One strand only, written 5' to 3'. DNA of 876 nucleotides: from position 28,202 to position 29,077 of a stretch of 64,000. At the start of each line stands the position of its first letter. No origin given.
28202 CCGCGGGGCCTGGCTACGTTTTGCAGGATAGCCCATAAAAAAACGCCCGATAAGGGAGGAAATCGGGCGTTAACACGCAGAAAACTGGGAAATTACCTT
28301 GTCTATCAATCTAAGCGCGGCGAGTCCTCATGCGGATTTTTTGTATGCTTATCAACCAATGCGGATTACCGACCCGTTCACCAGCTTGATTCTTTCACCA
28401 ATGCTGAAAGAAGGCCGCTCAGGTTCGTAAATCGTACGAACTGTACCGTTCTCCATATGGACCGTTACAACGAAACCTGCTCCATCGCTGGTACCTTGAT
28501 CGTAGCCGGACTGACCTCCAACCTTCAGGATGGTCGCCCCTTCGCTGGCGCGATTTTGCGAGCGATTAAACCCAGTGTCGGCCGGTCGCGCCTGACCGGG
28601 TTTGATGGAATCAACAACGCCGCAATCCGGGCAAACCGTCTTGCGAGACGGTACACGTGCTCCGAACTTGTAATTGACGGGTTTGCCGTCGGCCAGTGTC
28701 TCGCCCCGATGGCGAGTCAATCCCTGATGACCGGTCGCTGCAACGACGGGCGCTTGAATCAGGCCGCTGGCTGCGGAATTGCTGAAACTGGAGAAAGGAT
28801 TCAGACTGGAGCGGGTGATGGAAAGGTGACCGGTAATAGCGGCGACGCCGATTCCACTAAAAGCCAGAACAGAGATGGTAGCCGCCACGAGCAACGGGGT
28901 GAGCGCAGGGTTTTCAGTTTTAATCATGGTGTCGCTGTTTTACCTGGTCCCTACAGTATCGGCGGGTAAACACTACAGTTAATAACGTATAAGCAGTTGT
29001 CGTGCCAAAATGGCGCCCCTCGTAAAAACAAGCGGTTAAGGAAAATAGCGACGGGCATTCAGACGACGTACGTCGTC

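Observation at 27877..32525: Complete GlrK-QseG-GlrR (QseE/G/F)-type module whose only visible sigma-54 promoter drives an uncharacterised membrane protein rather than a GlmY-like sRNA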

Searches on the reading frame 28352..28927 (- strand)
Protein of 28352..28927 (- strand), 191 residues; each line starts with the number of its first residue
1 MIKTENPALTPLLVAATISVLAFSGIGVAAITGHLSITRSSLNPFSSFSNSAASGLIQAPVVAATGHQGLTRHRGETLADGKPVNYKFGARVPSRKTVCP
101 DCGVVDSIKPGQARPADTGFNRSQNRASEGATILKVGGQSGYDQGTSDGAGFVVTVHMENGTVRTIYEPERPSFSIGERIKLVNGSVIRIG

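Call 3: search_protein_families(library=pfam, proteins=[window:28352-28927:-], max_evalue=0.01)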
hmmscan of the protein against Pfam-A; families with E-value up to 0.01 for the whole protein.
window:28352-28927:- (191 aa): 0 families

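Call 4: search_protein_families(library=ncbifam, proteins=[window:28352-28927:-], max_evalue=0.01)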
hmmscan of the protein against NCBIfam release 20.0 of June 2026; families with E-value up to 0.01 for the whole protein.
window:28352-28927:- (191 aa): 0 families

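Call 7: find_homologous_proteins(query=window:28352-28927:-)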
Query window:28352-28927:- (191 aa): 223 proteins with E <= 0.001 among 567 candidates; the best 120 are listed.
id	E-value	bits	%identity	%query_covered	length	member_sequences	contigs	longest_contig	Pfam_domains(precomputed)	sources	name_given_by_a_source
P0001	2.4e-109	381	94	100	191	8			-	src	-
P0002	5.9e-107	373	90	100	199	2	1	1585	-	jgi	-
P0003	1.0e-103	362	90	100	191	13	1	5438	-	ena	-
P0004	1.6e-88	313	76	99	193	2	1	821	-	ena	-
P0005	1.0e-86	307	76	98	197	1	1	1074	-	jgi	jgi:hypothetical protein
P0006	1.7e-86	306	75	100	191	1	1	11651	-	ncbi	-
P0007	3.1e-86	305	75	100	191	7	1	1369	-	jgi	jgi:hypothetical protein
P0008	2.7e-85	302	75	100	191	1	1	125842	-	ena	-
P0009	2.8e-85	302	76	100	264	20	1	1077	-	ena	-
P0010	3.3e-84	299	74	100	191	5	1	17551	-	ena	-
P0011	5.1e-84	298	74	100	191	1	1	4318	-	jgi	jgi:hypothetical protein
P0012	6.7e-84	298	74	100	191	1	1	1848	-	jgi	jgi:outer membrane lipoprotein SlyB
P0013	7.7e-84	298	74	100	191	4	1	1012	-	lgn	-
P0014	9.2e-84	297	73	100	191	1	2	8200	-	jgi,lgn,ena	jgi:hypothetical protein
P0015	1.6e-83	297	74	100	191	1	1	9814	-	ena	-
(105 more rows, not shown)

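Call 12: find_related_loci(query=A1, collection=genome_contigs, flank=8000)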
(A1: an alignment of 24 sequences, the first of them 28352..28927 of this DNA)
Query A1 (191 aa) in genome_contigs; peptide patterns used: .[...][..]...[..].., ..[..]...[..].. (x = any residue, [..] = any of these).
315 stretches matched a pattern; 31 encode a relative of the query (tblastn E <= 1e-3); 30 distinct loci.
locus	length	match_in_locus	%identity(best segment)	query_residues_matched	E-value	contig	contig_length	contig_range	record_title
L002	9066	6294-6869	70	1-191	1e-83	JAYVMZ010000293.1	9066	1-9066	MAG: Betaproteobacteria bacterium isolate GL61_DN_metabinner_6_sub GL61_DN_metabinner_6_sub_292, whole genome shotgun se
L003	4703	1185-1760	68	1-191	5e-82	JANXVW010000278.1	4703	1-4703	MAG: Betaproteobacteria bacterium isolate GL140_1_metabat_206_sub GL140_1_k141_879960, whole genome shotgun sequence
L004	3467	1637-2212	69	1-191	3e-82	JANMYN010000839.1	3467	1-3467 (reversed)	MAG: Betaproteobacteria bacterium isolate OTE_8_metabat_302 OTE_8_k141_1067113, whole genome shotgun sequence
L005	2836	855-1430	67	1-191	5e-82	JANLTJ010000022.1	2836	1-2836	MAG: Betaproteobacteria bacterium isolate OTE_25_metabat_186 OTE_25_k141_799732, whole genome shotgun sequence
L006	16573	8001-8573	65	1-191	4e-78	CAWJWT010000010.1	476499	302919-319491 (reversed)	MAG: uncultured beta proteobacterium isolate MFD01275.bin.2.24 genome assembly, contig: contig_4806, whole genome shotgu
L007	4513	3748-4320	69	1-191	2e-76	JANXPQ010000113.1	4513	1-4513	MAG: Betaproteobacteria bacterium isolate GL140_3_concoct_254_sub GL140_3_k141_3227606, whole genome shotgun sequence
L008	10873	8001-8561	70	5-191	1e-75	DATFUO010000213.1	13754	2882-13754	MAG TPA_asm: Burkholderiales bacterium isolate SMAG_U9439 k141_2929810, whole genome shotgun sequence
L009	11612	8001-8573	59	1-191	1e-72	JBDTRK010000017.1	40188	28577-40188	MAG: Betaproteobacteria bacterium isolate cluster3_bin.244 NODE_2570_length_40188_cov_7.599382, whole genome shotgun seq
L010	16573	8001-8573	61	1-191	3e-72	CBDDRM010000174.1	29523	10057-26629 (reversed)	uncultured bacterium isolate s9_101 genome assembly, contig: s9_101.fak141_1554628, whole genome shotgun sequence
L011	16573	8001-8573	61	1-191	2e-71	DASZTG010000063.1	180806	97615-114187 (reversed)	MAG TPA_asm: Burkholderiales bacterium isolate SMAG_U6070 k141_79868, whole genome shotgun sequence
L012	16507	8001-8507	65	19-188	3e-69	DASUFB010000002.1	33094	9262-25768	MAG TPA_asm: Burkholderiales bacterium isolate SMAG_U1368 k141_986280, whole genome shotgun sequence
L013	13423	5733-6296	55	1-191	8e-60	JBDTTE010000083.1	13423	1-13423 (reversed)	MAG: Betaproteobacteria bacterium isolate cluster3_bin.289 NODE_18988_length_13423_cov_7.524387, whole genome shotgun se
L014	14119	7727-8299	90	1-191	6e-104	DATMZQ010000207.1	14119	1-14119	MAG TPA_asm: Burkholderiales bacterium isolate SMAG_U11139 k141_1195228, whole genome shotgun sequence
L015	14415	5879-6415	52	2-188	2e-50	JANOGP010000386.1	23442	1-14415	MAG: Betaproteobacteria bacterium isolate SOY_64_metabat_149_sub SOY_64_k141_1079739, whole genome shotgun sequence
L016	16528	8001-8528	52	9-191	7e-50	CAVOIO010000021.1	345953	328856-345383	MAG: uncultured beta proteobacterium isolate MFD10007.bin.2.188 genome assembly, contig: contig_4154, whole genome shotg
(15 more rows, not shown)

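Call 30: predict_structure(alignment_id=A1)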
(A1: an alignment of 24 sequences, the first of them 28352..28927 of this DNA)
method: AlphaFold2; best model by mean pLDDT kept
length: 191 residues; sequences in the alignment: 24
mean_pLDDT: 52.5   pTM: 0.21
mean pLDDT of the five models: 52.5, 49.1, 48.0, 42.3, 41.7
residues with pLDDT >= 90: 0; 70-90: 23; 50-70: 75; < 50: 93
segments of 3 or more residues with pLDDT < 50: 27-37, 51-53, 55-69, 103-148
pLDDT, mean of each block of 10 residues (from residue 1): 52 61 51 48 50 46 47 52 50 52 45 43 37 38 41 75 75 70 65 47
secondary structure, 60 per line:
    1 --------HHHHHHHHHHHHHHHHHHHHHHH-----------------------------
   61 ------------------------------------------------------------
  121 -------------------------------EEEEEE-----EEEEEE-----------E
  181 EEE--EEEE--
elements in order: H9-31 E152-157 E163-168 E180-183 E186-189

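Call 31: search_protein_families(library=pfam, alignment_id=A1, max_evalue=10)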
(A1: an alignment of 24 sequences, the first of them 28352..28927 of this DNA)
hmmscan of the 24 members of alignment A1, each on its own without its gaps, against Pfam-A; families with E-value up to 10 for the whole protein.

A. member 1, window:28352-28927:- (191 aa): 0 families

B. families by the number of members that match (of 24 scanned): 5 families
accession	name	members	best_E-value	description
PF24128.1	Phage_zn_bind_4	4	0.003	Phage zinc binding protein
PF22109.2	Zn_ribbon_tTFIIB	4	0.021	Transcription factor IIB, zinc ribbon, Trypanosome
PF01247.24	Ribosomal_L35Ae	2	0.014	Ribosomal protein L35Ae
PF07465.18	PsaM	1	0.075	Photosystem I protein M (PsaM)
PF05568.16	ASFV_J13L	1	0.2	African swine fever virus J13L protein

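Call 43: search_protein_representatives(alignment_id=A1)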
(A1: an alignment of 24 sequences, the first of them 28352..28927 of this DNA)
Query: 24 sequences, 191 profile positions. Proteins with E-value up to 0.001 (for the whole library): 478; up to 1e-10: 75; up to 1e-30: 17. The best 150 are listed.
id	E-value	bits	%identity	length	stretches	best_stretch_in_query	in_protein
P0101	1.8e-86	304.9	-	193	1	1-191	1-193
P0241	1.8e-62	226.7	-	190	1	1-191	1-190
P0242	9.3e-56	204.8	-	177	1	2-191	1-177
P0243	1.6e-52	194.2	-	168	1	1-128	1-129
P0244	6.0e-52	192.3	-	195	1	3-191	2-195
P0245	5.5e-50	185.9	-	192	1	3-191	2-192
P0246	2.0e-49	184.1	-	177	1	2-191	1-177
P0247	3.3e-49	183.4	-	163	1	21-179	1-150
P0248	1.7e-47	177.9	-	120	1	70-191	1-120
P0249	2.6e-47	177.2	-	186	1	7-191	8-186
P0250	8.5e-46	172.3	-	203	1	1-189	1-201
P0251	1.5e-45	171.5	-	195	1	1-188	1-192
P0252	5.6e-45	169.6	-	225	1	1-189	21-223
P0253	5.8e-44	166.3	-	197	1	3-191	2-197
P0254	3.0e-37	144.4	-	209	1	1-190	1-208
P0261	1.0e-23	100.3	-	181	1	9-187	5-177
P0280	1.3e-13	67.4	-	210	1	8-182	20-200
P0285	4.5e-13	65.6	-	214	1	2-183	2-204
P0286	6.1e-13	65.1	-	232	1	1-188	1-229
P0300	6.0e-12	61.9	-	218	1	7-188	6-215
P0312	6.8e-11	58.4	-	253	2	94-187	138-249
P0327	4.5e-10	55.8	-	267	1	7-189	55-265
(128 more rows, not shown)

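Call 46: search_protein_families(library=pfam, alignment_id=A4, max_evalue=0.01)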
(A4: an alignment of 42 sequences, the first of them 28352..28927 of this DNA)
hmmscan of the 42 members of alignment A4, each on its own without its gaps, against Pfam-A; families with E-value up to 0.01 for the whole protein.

A. member 1, window:28352-28927:- (191 aa): 0 families

B. families by the number of members that match (of 42 scanned): 8 families
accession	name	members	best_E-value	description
PF05433.20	Rick_17kDa_Anti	23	1.1e-11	Glycine zipper 2TM domain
PF13488.11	Gly-zipper_Omp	17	1.4e-06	Glycine zipper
PF13441.11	Gly-zipper_YMGG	6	0.00023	YMGG-like Gly-zipper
PF22954.2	DUF7027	1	0.0012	Domain of unknown function (DUF7027)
PF14341.11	PilX_N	1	0.0037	PilX N-terminal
PF16031.10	TonB_N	1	0.0044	TonB polyproline region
PF06897.17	DUF1269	1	0.0046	Protein of unknown function (DUF1269)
PF13436.11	Gly-zipper_OmpA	1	0.0071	Glycine-zipper domain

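Call 75: find_encoding_contigs(protein=P0280, flank=6000, max_places=4)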
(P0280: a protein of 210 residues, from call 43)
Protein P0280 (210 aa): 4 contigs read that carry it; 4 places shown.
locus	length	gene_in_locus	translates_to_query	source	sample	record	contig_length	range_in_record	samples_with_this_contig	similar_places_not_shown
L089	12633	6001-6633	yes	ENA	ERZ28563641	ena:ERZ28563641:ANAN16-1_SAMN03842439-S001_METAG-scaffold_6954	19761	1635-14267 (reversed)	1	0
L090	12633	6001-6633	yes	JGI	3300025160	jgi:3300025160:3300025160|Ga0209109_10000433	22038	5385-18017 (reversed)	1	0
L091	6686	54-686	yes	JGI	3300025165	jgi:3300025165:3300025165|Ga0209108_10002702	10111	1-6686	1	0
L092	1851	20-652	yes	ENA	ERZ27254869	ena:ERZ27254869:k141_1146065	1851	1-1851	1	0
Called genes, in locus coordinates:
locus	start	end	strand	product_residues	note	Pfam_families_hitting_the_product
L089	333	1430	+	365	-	PF11563:Protoglobin, PF00990:GGDEF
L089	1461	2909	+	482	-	PF00672:HAMP (weak), PF00512:HisKA, PF02518:HATPase_c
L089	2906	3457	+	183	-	-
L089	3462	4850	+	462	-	PF00072:Response_reg, PF00158:Sigma54_activat, PF14532:Sigma54_activ_2, PF07728:AAA_5 (weak), PF25601:AAA_lid_14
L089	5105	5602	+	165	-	PF13405:EF-hand_6 (faint), PF13499:EF-hand_7 (faint), PF13833:EF-hand_8 (faint), PF00036:EF-hand_1 (weak), PF13202:EF-hand_5 (weak), PF04972:BON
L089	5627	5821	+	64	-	-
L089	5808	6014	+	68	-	-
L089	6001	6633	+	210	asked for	PF05433:Rick_17kDa_Anti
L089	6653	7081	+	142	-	PF12092:DUF3568 (weak)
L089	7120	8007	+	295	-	-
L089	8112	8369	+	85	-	-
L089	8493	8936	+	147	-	-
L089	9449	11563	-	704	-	PF13328:HD_4, PF01966:HD, PF04607:RelA_SpoT, PF02824:TGS, PF28438:RelA_RIS, PF01842:ACT (weak), PF13291:ACT_4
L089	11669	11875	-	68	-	PF01192:RNA_pol_Rpb6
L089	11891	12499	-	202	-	PF00625:Guanylate_kin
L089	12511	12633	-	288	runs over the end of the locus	PF03755:YicC-like_N, PF08340:YicC-like_C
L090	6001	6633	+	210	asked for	PF05433:Rick_17kDa_Anti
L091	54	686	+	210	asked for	PF05433:Rick_17kDa_Anti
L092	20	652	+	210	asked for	PF05433:Rick_17kDa_Anti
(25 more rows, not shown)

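Call 79: find_encoding_contigs(protein=P0286, flank=6000, max_places=2)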
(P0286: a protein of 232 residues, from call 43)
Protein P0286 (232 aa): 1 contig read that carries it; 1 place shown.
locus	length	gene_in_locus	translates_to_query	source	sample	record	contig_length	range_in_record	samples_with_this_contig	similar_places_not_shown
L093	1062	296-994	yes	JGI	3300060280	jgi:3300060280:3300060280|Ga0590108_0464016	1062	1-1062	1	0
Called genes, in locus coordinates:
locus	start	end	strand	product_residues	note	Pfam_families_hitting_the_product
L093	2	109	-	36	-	?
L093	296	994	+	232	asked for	PF05433:Rick_17kDa_Anti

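Call 80: find_encoding_contigs(protein=P0312, flank=6000, max_places=2)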
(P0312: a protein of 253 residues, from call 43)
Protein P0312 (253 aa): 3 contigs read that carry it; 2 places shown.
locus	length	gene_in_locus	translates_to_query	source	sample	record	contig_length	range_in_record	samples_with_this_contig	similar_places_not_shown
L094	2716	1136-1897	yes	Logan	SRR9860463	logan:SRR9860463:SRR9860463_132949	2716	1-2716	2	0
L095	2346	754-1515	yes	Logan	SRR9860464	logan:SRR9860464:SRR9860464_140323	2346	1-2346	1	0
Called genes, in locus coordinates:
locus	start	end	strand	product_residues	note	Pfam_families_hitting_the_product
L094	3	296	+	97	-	?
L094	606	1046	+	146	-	PF13441:Gly-zipper_YMGG (weak)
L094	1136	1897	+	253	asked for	PF05433:Rick_17kDa_Anti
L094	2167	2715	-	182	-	?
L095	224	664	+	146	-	PF13441:Gly-zipper_YMGG (weak)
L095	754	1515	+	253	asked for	PF05433:Rick_17kDa_Anti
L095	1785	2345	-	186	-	?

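Call 81: find_encoding_contigs(protein=P0261, flank=6000, max_places=2)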
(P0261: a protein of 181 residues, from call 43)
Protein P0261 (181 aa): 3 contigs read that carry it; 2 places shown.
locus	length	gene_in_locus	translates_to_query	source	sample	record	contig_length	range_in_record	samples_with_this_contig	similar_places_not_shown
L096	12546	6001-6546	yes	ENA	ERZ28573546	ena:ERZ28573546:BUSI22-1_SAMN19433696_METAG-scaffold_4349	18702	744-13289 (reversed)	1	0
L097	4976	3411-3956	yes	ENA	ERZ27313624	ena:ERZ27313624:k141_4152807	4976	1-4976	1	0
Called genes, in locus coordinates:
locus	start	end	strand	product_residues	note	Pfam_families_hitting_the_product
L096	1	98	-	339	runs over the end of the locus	PF02547:Queuosine_synth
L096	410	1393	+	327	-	PF02826:2-Hacid_dh_C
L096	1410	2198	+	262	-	PF01557:FAA_hydrolase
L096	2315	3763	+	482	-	PF00672:HAMP (weak), PF00512:HisKA, PF02518:HATPase_c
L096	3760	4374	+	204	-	-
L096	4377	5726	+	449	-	PF00072:Response_reg, PF00158:Sigma54_activat, PF14532:Sigma54_activ_2, PF07728:AAA_5, PF25601:AAA_lid_14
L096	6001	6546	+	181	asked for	-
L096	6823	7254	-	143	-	PF00582:Usp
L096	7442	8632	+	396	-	PF02771:Acyl-CoA_dh_N, PF02770:Acyl-CoA_dh_M, PF00441:Acyl-CoA_dh_1, PF08028:Acyl-CoA_dh_2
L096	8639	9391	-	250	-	PF00106:adh_short, PF08659:KR, PF23441:SDR (faint), PF13561:adh_short_C2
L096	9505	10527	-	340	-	PF02625:XdhC_CoxI, PF13478:XdhC_C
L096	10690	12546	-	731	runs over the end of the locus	PF20256:MoCoBD_2, PF02738:MoCoBD_1, PF20256:MoCoBD_2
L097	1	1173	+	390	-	?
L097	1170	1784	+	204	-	-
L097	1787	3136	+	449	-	PF00072:Response_reg, PF00158:Sigma54_activat, PF14532:Sigma54_activ_2, PF07728:AAA_5, PF25601:AAA_lid_14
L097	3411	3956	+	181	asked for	-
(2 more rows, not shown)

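Call 82: find_encoding_contigs(protein=P0300, flank=6000, max_places=2)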
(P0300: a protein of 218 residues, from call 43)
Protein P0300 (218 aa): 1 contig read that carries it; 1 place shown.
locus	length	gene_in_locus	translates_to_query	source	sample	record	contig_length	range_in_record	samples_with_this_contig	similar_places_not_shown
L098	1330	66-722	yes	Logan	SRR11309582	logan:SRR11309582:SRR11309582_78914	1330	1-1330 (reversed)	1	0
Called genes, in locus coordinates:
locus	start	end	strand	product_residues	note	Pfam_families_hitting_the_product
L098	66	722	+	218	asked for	PF05433:Rick_17kDa_Anti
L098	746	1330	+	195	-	?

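Call 83: find_encoding_contigs(protein=P0285, flank=6000, max_places=2)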
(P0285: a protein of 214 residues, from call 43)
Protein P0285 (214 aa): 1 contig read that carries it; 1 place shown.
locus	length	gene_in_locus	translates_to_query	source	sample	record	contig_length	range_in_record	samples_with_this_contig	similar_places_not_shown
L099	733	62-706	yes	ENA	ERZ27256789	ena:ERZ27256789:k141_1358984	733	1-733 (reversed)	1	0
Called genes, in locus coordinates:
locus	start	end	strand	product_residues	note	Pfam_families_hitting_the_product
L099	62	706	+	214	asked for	-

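Call 84: find_encoding_contigs(protein=P0327, flank=6000, max_places=2)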
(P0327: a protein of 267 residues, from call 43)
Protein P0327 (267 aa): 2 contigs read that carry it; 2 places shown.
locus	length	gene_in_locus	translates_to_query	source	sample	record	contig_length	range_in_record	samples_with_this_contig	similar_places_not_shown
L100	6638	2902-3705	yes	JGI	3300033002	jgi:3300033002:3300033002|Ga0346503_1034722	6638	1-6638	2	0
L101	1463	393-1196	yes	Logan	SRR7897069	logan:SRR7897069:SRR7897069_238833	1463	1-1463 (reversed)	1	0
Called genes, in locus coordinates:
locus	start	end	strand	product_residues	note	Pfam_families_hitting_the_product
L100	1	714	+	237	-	?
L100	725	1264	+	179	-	-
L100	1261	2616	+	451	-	PF00072:Response_reg, PF00158:Sigma54_activat, PF14532:Sigma54_activ_2, PF07728:AAA_5 (weak), PF25601:AAA_lid_14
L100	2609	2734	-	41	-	-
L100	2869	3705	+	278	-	PF05433:Rick_17kDa_Anti (weak)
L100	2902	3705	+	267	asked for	PF05433:Rick_17kDa_Anti (weak)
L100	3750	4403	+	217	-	PF04519:Bactofilin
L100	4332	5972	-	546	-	-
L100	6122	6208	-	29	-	-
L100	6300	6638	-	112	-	?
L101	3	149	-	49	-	?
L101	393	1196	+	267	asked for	PF05433:Rick_17kDa_Anti (weak)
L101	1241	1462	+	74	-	?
